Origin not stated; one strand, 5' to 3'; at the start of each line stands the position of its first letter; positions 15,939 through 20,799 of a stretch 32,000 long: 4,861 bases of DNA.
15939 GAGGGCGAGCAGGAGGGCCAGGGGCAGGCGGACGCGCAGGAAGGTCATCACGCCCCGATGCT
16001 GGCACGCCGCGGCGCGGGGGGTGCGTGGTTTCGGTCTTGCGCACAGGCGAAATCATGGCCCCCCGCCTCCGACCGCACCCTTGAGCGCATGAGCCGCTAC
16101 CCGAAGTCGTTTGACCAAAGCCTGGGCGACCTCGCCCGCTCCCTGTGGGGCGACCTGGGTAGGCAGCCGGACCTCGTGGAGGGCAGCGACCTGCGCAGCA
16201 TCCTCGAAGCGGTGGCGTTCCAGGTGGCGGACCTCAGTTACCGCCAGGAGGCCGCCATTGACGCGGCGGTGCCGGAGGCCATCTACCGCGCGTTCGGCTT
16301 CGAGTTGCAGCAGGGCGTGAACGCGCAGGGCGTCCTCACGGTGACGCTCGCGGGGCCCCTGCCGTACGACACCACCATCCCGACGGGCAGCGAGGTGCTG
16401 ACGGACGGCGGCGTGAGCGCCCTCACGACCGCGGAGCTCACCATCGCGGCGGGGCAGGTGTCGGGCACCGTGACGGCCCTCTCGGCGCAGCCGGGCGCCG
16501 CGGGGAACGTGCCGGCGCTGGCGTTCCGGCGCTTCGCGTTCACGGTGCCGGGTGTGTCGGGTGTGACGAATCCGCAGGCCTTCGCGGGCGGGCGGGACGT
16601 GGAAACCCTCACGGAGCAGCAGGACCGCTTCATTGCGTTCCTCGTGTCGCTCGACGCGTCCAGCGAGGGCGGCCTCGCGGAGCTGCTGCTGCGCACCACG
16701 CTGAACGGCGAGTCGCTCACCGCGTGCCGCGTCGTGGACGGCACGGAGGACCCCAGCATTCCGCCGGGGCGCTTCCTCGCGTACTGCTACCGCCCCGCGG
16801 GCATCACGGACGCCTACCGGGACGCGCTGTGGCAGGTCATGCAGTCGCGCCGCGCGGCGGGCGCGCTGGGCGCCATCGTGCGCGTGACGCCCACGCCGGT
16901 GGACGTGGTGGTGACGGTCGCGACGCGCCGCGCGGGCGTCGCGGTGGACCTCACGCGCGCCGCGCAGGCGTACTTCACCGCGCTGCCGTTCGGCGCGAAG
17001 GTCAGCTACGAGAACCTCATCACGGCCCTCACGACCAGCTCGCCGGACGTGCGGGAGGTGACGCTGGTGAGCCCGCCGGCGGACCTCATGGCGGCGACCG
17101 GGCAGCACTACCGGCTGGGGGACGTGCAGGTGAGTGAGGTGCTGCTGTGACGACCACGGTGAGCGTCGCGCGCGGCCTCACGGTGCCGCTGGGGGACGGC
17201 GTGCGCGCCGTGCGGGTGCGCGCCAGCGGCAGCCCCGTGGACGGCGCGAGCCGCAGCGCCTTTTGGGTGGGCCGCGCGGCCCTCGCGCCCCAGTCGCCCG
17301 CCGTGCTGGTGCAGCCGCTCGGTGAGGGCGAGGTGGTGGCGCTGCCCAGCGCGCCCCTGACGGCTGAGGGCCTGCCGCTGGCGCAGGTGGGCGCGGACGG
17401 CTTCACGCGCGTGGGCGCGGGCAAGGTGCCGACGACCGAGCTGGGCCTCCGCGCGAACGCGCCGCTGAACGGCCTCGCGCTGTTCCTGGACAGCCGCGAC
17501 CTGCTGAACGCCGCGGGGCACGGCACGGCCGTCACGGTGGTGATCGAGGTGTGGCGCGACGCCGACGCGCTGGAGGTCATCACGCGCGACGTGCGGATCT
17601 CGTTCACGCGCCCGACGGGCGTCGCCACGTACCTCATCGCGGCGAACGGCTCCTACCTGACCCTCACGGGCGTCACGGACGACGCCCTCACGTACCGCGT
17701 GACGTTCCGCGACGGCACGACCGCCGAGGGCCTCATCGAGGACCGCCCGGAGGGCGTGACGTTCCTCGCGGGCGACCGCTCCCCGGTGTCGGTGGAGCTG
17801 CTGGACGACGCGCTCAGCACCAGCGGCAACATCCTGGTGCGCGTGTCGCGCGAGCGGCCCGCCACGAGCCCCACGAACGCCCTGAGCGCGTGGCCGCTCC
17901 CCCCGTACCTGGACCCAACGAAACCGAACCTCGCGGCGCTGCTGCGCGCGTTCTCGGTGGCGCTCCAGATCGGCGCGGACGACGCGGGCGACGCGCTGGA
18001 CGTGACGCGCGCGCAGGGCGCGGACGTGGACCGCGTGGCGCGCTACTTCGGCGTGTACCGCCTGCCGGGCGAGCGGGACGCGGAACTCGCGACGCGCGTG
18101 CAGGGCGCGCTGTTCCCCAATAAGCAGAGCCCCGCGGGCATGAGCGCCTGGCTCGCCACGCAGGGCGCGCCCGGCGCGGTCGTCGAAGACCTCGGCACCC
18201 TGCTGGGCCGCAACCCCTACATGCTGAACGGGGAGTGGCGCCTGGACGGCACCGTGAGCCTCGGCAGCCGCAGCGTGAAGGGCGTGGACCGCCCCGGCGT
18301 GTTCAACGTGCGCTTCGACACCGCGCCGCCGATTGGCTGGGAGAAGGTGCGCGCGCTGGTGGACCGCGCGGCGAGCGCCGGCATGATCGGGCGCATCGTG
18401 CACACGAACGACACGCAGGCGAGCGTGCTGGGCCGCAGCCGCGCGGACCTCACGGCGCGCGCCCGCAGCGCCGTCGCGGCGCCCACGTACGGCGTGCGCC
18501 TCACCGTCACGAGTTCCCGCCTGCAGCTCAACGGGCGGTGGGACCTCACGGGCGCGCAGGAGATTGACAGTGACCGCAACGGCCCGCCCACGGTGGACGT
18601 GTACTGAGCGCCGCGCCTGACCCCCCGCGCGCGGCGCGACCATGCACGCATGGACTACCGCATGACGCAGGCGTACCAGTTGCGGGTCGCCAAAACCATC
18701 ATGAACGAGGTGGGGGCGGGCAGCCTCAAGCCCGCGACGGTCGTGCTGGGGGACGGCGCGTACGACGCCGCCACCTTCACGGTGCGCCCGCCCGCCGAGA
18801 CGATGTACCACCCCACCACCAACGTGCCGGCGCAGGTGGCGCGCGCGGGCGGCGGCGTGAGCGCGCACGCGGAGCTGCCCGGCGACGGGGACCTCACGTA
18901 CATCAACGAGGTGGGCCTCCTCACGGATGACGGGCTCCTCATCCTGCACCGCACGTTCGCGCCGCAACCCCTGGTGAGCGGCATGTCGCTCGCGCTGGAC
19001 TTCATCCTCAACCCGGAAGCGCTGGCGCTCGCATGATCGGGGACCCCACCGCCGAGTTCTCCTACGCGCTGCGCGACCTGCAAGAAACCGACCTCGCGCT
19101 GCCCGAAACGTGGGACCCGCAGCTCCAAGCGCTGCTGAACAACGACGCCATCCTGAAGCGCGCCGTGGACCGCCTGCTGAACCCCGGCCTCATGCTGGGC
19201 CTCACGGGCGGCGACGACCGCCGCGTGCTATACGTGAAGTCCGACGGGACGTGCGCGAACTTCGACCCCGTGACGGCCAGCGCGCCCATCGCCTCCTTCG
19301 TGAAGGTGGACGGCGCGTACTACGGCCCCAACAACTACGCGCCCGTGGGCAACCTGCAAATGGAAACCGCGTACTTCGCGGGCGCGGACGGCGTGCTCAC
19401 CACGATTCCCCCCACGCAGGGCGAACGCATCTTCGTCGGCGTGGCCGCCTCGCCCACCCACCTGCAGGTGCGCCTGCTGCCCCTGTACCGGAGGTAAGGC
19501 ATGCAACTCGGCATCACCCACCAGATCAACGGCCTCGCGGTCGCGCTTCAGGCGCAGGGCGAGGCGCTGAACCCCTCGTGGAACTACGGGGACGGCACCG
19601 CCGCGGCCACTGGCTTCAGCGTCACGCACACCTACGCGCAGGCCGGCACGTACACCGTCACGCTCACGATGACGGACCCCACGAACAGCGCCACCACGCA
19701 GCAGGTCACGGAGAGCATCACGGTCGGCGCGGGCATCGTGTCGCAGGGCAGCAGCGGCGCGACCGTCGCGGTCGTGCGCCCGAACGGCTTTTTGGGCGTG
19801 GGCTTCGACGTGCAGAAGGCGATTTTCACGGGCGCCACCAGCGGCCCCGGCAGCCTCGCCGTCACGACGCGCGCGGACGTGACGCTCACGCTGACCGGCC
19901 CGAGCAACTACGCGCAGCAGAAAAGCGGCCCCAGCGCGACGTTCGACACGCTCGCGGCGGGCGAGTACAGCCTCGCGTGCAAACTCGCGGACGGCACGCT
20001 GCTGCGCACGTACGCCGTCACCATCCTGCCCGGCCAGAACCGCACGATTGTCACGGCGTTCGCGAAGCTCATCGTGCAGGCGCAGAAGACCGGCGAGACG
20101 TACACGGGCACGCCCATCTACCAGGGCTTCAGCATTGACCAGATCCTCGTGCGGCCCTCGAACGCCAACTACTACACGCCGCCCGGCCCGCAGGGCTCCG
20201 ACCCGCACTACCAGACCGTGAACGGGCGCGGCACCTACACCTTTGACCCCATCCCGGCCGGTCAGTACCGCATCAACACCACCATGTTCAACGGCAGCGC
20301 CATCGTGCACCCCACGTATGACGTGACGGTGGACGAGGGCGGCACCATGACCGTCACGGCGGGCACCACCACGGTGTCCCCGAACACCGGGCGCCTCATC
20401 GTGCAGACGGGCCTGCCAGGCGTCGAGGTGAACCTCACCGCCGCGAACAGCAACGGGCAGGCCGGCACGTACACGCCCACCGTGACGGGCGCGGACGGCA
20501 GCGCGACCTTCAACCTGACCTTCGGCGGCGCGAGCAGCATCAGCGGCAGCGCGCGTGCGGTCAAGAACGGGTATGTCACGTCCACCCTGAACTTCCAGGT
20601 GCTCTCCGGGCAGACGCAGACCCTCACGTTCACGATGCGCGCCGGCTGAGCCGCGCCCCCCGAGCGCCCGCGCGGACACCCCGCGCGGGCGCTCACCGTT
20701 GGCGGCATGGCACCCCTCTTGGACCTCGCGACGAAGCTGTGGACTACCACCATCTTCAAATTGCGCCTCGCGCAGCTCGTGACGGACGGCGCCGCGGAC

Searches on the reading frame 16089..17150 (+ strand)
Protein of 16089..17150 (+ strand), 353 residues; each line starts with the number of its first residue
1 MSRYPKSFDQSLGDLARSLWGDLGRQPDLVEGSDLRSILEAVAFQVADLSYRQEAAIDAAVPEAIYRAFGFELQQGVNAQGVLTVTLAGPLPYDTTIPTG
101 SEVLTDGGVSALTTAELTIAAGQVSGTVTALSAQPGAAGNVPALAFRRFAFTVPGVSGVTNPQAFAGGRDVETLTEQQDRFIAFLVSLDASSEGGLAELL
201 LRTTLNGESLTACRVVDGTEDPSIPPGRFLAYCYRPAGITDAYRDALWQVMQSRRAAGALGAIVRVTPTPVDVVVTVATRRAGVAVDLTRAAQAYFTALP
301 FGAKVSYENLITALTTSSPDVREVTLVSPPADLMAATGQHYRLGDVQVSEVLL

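Call 6: search_protein_families(library=pfam, proteins=[window:16089-17150:+], max_evalue=0.01)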
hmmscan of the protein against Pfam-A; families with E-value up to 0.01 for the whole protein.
window:16089-17150:+ (353 aa): 1 family
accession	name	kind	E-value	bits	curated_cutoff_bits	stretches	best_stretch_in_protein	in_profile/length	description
PF04865.19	Baseplate_J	-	4.7e-16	59.3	21.1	1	68-312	9-254/255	Baseplate J-like protein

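Call 7: search_protein_families(library=phrogs, proteins=[window:16089-17150:+], max_evalue=0.01)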
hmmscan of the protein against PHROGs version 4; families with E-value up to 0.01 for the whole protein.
window:16089-17150:+ (353 aa): 1 family
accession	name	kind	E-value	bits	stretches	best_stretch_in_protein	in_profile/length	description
phrog_6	-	tail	1.6e-32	113.9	1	6-349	70-404/548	baseplate wedge subunit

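Call 10: find_related_loci(query=window:16089-17147:+, collection=genome_contigs, flank=4000)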
Query window:16089-17147:+ (353 aa) in genome_contigs; peptide patterns used: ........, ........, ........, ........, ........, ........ (x = any residue, [..] = any of these).
125 stretches matched a pattern, but none encodes a relative of the query by tblastn (E <= 1e-3).

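Call 11: find_related_loci(query=window:16089-17147:+, collection=viral_contigs, flank=4000)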
Query window:16089-17147:+ (353 aa) in viral_contigs; peptide patterns used: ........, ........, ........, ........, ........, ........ (x = any residue, [..] = any of these).
11 stretches matched a pattern, but none encodes a relative of the query by tblastn (E <= 1e-3).

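Call 12: search_dna_similar(query=window:16089-17147:+, collection=phages, mode=protein, max_rows=20)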
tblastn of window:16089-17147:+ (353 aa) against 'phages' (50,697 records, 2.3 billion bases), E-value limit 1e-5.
Records with a match: 677; places in all: 678; records where one place covers at least 80% of the query: 7.
Best place of each record, by identity: <60% 677.
By first word of the organism name: Bacillus 240; Mycobacterium 201; Staphylococcus 90; Listeria 50; Enterococcus 35; Lactobacillus 22; Thermus 6; Leptospira 4; Brochothrix 4; Mammaliicoccus 3; and 18 more.
By host as written in the record: Mycobacterium smegmatis mc2 155 156; - 40; Listeria monocytogenes 40; Bacillus cereus 26; Bacillus subtilis 25; Staphylococcus aureus 25; Mycobacterium smegmatis mc#155 23; Bacillus thuringiensis subsp. kurstaki 20; and 144 more.
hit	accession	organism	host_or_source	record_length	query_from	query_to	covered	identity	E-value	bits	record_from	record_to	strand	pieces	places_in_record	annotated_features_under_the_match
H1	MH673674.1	Thermus phage phiMa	Thermus thermophilus HB8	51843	6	333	93%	36.0%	8e-42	161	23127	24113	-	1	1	hypothetical protein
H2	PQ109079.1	Thermus phage Cumys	Thermus thermophilus HB8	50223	6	333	93%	34.4%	2e-39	154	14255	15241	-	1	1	baseplate wedge subunit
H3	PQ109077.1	Thermus phage Lalka27b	Thermus thermophilus HB27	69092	6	342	95%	32.6%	2e-30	128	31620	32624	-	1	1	baseplate wedge subunit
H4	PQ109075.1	Thermus phage Lalka8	Thermus thermophilus HB8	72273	6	344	96%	31.4%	3e-32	133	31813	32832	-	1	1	baseplate wedge subunit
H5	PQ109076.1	Thermus phage Lalka27a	Thermus thermophilus HB27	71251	6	344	96%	31.4%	6e-31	129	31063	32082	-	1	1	baseplate wedge subunit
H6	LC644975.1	Komagataeibacter phage phiKX1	Komagataeibacter xylinus NBRC 13772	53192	6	347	97%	27.7%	1e-7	60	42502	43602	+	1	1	phage Baseplate J-like protein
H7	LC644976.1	Komagataeibacter phage phiKX2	Komagataeibacter xylinus NBRC 13773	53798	6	347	97%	27.7%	1e-7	60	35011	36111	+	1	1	phage baseplate J-like protein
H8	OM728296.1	Bacillus phage vB_BsuM-Goe26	Bacillus subtilis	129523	6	258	72%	29.7%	7e-22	102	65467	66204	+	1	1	hypothetical protein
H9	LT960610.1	Bacillus phage SBSphiC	Bacillus subtilis BEST7003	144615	6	258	72%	29.7%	7e-22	102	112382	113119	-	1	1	record has no annotation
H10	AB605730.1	Bacillus phage SP-10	-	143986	6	258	72%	29.7%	8e-22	102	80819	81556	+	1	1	baseplate J family protein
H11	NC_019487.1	Bacillus phage SP-10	-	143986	6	258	72%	29.7%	8e-22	102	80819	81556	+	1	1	baseplate J family protein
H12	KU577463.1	Bacillus phage Deep Blue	Bacillus cereus BtB2-4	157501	3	258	73%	27.9%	3e-13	77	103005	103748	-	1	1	hypothetical protein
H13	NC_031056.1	Bacillus phage Deep Blue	Bacillus cereus BtB2-4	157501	3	258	73%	27.9%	3e-13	77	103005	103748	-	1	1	baseplate wedge subunit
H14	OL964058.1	Bacillus phage vB_BtM_BMBsp2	Bacillus thuringiensis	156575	3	258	73%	27.9%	3e-13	77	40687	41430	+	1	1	baseplate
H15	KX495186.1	Bacillus phage PK16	Bacillus cereus ATCC 21772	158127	3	258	73%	27.9%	4e-13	77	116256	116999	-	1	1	putative baseplate J family protein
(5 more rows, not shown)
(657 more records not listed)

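Call 13: find_homologous_proteins(query=window:16089-17147:+, max_evalue=1e-20)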
Query window:16089-17147:+ (353 aa): 10 proteins with E <= 1e-20 among 8000 candidates.
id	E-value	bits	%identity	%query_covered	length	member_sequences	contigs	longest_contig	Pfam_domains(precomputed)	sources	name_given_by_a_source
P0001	7.1e-222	754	100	100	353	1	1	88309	PF04865.20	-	-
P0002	1.2e-71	260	44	100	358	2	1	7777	PF04865.20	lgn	-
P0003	1.5e-67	246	44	100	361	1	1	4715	PF04865.20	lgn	-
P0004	1.7e-67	246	43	99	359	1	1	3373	PF04865.20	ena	-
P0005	6.8e-67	244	42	100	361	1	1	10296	PF04865.20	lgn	-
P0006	1.6e-64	236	41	99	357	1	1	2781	PF04865.20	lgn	-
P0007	1.3e-58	217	38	98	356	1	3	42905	PF04865.20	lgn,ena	-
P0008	1.0e-57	214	38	99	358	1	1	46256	PF04865.20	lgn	-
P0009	1.3e-57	214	40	99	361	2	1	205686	PF04865.20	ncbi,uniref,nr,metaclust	ncbi:phage tail protein (plasmid) [Deinococcus geothermalis DSM 11300]|uniref:Phage tail protein n=1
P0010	3.7e-54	202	39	98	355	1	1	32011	PF04865.20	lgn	-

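Call 14: find_encoding_contigs(protein=P0001, flank=3000, max_places=5)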
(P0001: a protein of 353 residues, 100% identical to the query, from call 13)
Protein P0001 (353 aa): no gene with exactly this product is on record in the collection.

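Call 15: find_encoding_contigs(protein=P0002, flank=4000, max_places=3)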
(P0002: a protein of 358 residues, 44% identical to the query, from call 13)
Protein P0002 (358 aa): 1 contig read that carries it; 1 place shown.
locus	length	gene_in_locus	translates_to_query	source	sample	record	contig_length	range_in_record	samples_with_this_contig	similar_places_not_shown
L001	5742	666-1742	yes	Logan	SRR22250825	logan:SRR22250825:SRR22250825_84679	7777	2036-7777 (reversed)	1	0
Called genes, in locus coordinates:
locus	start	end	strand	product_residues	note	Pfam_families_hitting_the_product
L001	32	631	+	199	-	-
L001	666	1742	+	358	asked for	PF04865:Baseplate_J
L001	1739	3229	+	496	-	-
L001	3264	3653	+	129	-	-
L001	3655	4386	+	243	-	-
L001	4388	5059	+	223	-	-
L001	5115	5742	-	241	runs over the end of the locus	-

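Call 16: find_encoding_contigs(protein=P0009, flank=4000, max_places=3)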
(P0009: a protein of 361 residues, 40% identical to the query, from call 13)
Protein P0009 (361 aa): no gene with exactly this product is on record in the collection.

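Call 17: find_encoding_contigs(protein=P0005, flank=4000, max_places=3)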
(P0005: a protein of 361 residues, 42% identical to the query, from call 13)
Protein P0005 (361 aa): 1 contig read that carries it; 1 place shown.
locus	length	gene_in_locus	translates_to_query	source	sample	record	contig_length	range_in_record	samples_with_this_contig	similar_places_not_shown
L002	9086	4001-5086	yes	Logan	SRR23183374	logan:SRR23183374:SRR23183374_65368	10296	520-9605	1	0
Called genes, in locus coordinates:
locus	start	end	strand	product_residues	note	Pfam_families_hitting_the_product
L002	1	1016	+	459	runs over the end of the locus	-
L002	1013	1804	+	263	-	PF07202:Tcp10_C (faint)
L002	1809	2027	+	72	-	-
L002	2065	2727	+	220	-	-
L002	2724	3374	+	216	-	-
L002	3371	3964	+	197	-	-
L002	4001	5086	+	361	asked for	PF04865:Baseplate_J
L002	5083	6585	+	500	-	-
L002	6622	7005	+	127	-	-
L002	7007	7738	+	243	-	-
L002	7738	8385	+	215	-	-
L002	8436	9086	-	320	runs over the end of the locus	-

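Call 18: find_encoding_contigs(protein=P0007, flank=4000, max_places=3)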
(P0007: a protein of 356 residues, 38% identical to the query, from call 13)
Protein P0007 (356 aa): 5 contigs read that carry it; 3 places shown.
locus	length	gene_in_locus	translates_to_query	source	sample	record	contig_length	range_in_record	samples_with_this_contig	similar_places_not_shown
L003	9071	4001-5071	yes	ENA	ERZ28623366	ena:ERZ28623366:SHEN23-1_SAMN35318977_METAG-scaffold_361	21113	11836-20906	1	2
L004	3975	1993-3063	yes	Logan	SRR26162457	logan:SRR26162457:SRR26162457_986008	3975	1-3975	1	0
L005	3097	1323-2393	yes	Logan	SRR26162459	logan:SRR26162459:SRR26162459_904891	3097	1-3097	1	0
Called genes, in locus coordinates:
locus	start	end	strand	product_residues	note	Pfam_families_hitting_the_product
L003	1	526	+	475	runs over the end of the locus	-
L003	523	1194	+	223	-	-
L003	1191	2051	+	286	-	PF04717:Phage_base_V (faint)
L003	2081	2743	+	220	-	-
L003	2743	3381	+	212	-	-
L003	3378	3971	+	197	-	-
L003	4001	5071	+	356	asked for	PF04865:Baseplate_J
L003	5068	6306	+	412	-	-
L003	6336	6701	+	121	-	-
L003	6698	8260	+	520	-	PF00801:PKD, PF18911:PKD_4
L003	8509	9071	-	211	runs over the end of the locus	-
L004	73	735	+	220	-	-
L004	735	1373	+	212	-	-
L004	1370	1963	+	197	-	-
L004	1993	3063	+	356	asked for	PF04865:Baseplate_J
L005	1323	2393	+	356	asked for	PF04865:Baseplate_J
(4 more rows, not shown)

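Call 19: find_encoding_contigs(protein=P0008, flank=4000, max_places=3)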
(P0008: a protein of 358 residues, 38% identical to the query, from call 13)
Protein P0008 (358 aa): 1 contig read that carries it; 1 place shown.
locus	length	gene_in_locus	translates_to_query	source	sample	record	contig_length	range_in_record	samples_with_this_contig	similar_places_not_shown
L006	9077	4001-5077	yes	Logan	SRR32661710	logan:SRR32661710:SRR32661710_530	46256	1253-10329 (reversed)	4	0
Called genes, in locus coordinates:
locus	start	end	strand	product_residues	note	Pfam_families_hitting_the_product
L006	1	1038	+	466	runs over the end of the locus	-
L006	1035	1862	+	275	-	-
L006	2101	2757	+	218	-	-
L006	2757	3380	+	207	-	-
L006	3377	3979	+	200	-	-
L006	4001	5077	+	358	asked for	PF04865:Baseplate_J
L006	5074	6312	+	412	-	-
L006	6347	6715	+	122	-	-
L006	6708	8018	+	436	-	PF00801:PKD, PF18911:PKD_4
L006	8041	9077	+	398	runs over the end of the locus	-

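Call 32: search_dna_similar(query=window:16089-17147:+, collection=plasmids, mode=protein, max_rows=15)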
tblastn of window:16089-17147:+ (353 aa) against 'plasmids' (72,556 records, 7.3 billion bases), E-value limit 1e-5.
Records with a match: 7; places in all: 7; records where one place covers at least 80% of the query: 5.
Best place of each record, by identity: <60% 7.
By first word of the organism name: Pantoea 5; Rhodovastum 1; Leptospira 1.
By predicted mobility (MOB-suite, as given by PLSDB): non-mobilizable 7.
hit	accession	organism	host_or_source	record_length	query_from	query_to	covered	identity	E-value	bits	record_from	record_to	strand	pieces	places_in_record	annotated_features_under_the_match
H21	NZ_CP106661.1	Pantoea dispersa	Philodendron erubescens,Pure ...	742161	6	349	97%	28.0%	2e-10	70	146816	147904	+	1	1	baseplate J/gp47 family protein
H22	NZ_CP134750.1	Pantoea agglomerans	cell culture,bulb ...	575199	6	349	97%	26.9%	2e-7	61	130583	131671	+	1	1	baseplate J/gp47 family protein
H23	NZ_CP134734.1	Pantoea agglomerans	cell culture,Water from main ditch ...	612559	6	349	97%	26.4%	5e-6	56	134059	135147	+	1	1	baseplate J/gp47 family protein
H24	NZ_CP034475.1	Pantoea agglomerans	food,leaf from rome apple cultivar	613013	6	349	97%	26.4%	6e-6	56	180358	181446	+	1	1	baseplate J/gp47 family protein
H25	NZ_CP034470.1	Pantoea agglomerans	food,leaf from rome apple cultivar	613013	6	349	97%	26.4%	6e-6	56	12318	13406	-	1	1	baseplate J/gp47 family protein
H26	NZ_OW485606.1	Rhodovastum atsumiense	-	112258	28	196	48%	35.9%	1e-12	76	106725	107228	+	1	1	baseplate J/gp47 family protein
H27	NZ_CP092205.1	Leptospira weilii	Homo sapiens,blood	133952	17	222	58%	25.9%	2e-7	61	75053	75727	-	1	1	baseplate J/gp47 family protein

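Call 64: get_annotated_region(hit=H2, flank=2500)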
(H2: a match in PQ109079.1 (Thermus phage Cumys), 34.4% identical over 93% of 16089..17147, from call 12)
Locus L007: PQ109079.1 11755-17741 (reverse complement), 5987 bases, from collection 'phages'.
description: Thermus phage Cumys, complete genome.
organism: Thermus phage Cumys (NCBI taxid 3289876)
taxonomy: Viruses
host: Thermus thermophilus HB8; source: hot spring; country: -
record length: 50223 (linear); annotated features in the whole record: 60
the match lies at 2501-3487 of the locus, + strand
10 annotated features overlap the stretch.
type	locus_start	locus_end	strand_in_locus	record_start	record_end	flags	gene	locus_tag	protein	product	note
CDS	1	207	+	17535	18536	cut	-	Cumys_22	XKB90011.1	baseplate protein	-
CDS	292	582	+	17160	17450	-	-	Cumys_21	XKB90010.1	tip protein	-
CDS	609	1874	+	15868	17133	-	-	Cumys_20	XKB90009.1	hypothetical protein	-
CDS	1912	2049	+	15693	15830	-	-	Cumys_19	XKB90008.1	hypothetical protein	-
CDS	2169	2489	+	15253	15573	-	-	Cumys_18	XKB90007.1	baseplate protein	-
CDS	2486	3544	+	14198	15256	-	-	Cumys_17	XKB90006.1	baseplate wedge subunit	-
CDS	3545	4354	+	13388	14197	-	-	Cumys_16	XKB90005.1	baseplate protein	-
CDS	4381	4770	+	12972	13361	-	-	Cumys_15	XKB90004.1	tail collar fiber protein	-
CDS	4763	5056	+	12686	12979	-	-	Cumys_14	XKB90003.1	hypothetical protein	-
CDS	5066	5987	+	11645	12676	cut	-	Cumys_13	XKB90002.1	hypothetical protein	-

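Call 65: get_annotated_region(hit=H4, flank=2500)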
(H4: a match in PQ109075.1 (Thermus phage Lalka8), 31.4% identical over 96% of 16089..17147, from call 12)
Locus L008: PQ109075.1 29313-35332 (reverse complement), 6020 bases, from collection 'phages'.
description: Thermus phage Lalka8, complete genome.
organism: Thermus phage Lalka8 (NCBI taxid 3289879)
taxonomy: Viruses
host: Thermus thermophilus HB8; source: hot spring; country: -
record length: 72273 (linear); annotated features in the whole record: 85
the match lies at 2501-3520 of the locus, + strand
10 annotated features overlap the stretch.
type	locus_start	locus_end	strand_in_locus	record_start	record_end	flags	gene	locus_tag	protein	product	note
CDS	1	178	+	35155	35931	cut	-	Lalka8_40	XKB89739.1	baseplate protein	-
CDS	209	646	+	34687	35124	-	-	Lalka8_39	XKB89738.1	putative zinc metallopeptidase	-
CDS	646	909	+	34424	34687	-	-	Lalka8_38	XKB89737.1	hypothetical protein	-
CDS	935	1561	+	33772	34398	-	-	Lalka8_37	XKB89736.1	hypothetical protein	-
CDS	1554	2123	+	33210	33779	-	-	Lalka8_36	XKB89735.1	hypothetical protein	-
CDS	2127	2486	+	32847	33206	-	-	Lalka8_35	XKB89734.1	baseplate protein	-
CDS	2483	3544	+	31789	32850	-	-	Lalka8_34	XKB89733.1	baseplate wedge subunit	-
CDS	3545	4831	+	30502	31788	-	-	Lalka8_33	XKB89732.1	hypothetical protein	-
CDS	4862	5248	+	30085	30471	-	-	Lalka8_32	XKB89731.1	hypothetical protein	-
CDS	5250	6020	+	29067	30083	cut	-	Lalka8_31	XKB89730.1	tail fiber protein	-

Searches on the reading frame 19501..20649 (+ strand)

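Call 52: search_protein_families(library=pfam, proteins=[window:19501-20649:+], max_evalue=0.001)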
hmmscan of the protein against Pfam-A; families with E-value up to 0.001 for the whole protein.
window:19501-20649:+ (382 aa): 5 families
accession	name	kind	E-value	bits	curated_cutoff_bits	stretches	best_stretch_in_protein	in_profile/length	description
PF18911.6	PKD_4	-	9.4e-14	51.7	27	1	18-70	30-80/85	PKD domain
PF00801.26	PKD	-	1.1e-11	45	23.5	1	11-67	14-75/80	PKD domain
PF13620.12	CarboxypepD_reg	-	0.00015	22.4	32.3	0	296-380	3-82/82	Carboxypeptidase regulatory-like domain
PF17802.7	SpaA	-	0.00025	21.6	23.1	0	241-288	39-88/91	Prealbumin-like fold domain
PF23623.1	GBD_IRG7_N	-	0.00035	21.1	27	0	34-67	57-90/95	IRG7 N-terminal galactose binding domain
